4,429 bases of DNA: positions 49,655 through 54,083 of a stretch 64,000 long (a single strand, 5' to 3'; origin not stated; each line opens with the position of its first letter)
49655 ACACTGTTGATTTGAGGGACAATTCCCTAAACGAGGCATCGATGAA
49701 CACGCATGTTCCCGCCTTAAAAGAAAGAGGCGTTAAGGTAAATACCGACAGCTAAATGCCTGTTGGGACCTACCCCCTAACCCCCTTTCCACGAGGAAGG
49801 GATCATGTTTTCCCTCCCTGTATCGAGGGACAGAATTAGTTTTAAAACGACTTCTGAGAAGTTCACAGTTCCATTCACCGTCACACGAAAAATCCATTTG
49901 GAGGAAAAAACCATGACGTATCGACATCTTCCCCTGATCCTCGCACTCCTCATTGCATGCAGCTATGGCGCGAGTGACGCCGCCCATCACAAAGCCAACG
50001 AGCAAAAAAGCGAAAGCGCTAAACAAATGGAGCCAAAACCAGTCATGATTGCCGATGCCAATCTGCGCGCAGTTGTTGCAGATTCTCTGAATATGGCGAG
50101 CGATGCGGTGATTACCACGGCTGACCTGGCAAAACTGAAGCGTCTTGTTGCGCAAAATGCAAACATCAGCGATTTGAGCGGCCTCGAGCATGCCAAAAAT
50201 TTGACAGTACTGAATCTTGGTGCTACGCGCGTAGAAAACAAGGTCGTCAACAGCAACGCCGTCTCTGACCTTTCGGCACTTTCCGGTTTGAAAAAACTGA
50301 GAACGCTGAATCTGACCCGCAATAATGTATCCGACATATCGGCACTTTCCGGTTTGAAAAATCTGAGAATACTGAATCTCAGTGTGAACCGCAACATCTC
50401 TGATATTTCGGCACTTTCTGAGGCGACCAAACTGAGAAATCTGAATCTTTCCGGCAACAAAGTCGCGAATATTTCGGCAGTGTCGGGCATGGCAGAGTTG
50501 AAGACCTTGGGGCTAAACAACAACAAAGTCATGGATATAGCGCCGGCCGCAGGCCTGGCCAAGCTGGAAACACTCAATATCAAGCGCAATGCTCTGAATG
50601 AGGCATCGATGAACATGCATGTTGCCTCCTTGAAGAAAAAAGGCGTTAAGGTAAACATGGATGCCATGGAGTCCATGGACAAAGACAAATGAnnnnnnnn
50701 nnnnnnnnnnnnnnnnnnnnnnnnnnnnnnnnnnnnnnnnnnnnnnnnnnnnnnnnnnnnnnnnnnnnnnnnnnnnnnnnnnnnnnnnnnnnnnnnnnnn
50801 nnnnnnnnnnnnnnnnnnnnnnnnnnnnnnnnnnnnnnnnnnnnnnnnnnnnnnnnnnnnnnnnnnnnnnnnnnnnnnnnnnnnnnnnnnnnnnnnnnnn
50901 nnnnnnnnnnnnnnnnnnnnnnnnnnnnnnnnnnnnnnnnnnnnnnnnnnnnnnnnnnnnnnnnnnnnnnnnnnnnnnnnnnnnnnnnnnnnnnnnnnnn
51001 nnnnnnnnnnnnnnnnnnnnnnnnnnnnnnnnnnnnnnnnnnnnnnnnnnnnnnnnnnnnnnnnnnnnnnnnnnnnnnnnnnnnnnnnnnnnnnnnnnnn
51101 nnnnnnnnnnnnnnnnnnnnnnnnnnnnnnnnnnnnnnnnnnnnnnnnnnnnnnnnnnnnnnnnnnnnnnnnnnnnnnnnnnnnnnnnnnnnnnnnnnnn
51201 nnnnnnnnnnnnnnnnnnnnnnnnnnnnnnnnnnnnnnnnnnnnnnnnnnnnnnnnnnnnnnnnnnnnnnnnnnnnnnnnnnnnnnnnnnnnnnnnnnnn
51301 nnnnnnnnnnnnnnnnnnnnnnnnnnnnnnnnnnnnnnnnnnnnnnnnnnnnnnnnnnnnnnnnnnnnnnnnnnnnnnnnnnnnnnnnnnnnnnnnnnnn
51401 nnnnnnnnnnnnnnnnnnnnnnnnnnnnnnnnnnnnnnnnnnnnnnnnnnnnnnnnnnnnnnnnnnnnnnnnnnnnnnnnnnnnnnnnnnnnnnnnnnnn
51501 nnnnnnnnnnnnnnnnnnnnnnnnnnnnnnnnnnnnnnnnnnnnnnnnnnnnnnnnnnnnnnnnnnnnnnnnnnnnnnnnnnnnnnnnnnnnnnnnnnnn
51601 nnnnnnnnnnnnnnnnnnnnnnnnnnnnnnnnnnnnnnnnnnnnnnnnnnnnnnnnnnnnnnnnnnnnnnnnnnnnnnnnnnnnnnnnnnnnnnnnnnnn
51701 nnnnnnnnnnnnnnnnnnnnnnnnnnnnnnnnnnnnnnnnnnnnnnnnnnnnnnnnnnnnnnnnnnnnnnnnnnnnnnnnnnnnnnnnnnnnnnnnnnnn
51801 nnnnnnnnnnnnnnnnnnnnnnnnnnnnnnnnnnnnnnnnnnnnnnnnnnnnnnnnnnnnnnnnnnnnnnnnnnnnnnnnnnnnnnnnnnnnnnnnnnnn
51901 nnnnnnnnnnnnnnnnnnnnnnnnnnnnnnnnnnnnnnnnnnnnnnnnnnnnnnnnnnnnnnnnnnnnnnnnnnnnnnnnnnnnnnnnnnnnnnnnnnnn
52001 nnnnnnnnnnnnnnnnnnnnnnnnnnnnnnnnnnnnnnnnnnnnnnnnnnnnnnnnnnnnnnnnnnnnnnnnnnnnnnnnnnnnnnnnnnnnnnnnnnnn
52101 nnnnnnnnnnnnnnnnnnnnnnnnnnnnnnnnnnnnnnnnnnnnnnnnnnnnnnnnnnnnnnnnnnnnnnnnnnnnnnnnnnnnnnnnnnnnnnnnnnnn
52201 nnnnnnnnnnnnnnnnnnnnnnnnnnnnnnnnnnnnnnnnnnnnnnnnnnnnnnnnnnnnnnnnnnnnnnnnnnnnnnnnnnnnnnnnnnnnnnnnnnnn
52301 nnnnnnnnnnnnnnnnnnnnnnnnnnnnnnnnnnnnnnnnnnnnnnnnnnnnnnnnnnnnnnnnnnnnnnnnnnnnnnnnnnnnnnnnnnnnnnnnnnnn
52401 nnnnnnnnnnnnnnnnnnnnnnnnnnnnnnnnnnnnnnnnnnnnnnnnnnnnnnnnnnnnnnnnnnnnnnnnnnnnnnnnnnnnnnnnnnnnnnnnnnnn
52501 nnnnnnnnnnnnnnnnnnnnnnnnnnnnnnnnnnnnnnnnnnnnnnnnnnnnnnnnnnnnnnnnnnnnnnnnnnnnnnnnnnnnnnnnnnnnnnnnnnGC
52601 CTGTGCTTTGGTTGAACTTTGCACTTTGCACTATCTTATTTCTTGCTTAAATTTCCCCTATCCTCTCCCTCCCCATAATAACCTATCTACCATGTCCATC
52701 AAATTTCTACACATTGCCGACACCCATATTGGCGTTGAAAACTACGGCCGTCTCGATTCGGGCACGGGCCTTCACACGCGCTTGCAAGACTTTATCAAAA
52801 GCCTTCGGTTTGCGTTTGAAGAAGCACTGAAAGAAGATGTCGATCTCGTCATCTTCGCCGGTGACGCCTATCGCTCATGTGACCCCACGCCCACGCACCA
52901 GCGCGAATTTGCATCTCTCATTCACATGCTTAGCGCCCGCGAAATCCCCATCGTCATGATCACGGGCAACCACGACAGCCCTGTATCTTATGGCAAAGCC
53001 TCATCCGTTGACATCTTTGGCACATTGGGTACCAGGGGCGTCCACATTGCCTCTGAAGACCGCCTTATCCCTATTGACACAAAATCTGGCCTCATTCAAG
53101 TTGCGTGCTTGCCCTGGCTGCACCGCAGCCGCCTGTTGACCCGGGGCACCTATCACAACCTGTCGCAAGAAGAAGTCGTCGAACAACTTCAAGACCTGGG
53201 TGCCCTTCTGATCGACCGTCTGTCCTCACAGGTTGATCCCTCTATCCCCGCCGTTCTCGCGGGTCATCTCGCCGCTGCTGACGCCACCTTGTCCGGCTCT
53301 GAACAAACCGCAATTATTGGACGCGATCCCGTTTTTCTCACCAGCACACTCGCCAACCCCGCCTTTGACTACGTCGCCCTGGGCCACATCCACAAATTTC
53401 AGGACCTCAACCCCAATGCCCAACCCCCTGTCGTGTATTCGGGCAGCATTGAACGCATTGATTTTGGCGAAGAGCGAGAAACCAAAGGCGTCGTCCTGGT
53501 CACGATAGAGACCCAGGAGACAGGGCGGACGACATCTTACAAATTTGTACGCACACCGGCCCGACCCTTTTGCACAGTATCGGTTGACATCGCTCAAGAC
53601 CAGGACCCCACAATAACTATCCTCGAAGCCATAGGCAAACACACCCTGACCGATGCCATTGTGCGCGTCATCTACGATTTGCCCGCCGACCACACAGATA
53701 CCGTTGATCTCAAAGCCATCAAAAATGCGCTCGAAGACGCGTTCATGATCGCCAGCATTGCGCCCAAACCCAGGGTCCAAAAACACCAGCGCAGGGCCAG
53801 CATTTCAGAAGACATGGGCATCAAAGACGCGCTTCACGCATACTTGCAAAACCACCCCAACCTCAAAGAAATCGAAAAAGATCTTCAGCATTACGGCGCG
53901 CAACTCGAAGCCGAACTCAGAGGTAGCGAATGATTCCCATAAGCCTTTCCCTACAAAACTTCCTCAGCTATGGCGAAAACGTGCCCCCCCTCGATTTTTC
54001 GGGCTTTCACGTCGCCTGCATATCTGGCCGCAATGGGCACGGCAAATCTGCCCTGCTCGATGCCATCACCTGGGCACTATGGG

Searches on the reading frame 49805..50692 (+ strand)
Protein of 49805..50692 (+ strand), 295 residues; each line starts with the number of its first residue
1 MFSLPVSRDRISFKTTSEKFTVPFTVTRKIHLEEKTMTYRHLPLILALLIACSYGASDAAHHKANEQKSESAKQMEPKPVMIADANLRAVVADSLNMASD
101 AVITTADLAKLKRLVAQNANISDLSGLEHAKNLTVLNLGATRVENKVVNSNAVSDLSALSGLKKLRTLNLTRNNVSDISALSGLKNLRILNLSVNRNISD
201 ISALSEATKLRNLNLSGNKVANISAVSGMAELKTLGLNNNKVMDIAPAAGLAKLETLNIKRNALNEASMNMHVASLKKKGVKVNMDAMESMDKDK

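Call 42: search_protein_families(library=pfam, proteins=[window:49805-50692:+], max_evalue=0.001)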
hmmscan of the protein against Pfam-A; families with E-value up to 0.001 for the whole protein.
window:49805-50692:+ (295 aa): 9 families
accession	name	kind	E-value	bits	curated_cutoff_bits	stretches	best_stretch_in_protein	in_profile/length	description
PF12799.13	LRR_4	-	1.1e-24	86.3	27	4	163-205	1-43/44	Leucine Rich repeats (2 copies)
PF13855.12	LRR_8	-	1.4e-15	57.2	27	3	157-196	19-60/61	Leucine rich repeat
PF23211.1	LRR_LRWD1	-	1.2e-08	35.3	28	2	203-286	37-120/190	Leucine-rich repeat and WD repeat-containing protein 1, LRR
PF23952.1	LRR_EndoS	-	7.4e-07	29.8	27.9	0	166-262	26-116/116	Endo-beta-N-acetylglucosaminidase EndoS LRR domain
PF23598.1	LRR_14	-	9.6e-07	28.3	40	1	164-262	1-103/353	Leucine-rich repeat region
PF14580.12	LRR_9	-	4.9e-05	23.4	30.5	0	212-278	46-114/175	Leucine-rich repeat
PF25019.1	LRR_R13L1-DRL21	-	0.00013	22.3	27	0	126-216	32-125/127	R13L1/DRL21 LRRs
PF00560.39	LRR_1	-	0.00058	19.9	20.6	0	164-182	1-21/23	Leucine Rich Repeat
PF13516.12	LRR_6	-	0.00099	19.4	23.4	0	163-178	3-18/24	Leucine Rich repeat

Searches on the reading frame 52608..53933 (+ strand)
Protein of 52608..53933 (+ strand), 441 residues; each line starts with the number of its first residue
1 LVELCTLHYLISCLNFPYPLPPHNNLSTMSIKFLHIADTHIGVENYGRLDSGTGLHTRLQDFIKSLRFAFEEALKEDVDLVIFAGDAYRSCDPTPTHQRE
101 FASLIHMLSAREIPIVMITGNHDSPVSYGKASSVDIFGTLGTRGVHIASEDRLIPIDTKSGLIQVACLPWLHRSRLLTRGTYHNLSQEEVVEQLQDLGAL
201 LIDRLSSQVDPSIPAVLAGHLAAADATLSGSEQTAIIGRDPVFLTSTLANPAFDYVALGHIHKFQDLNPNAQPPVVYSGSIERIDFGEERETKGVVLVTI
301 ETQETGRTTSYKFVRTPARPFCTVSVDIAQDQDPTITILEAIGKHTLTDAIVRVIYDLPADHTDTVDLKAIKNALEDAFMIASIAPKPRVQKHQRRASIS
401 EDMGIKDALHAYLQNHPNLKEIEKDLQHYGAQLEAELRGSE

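Call 42: search_protein_families(library=pfam, proteins=[window:52608-53933:+], max_evalue=0.001)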
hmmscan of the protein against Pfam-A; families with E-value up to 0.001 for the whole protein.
window:52608-53933:+ (441 aa): 2 families
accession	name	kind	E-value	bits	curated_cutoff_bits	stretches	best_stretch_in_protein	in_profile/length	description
PF00149.33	Metallophos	-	3e-13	51.1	21.5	1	31-263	1-190/191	Calcineurin-like phosphoesterase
PF12850.12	Metallophos_2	-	4.1e-06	27.3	27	1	32-301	2-152/154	Calcineurin-like phosphoesterase superfamily domain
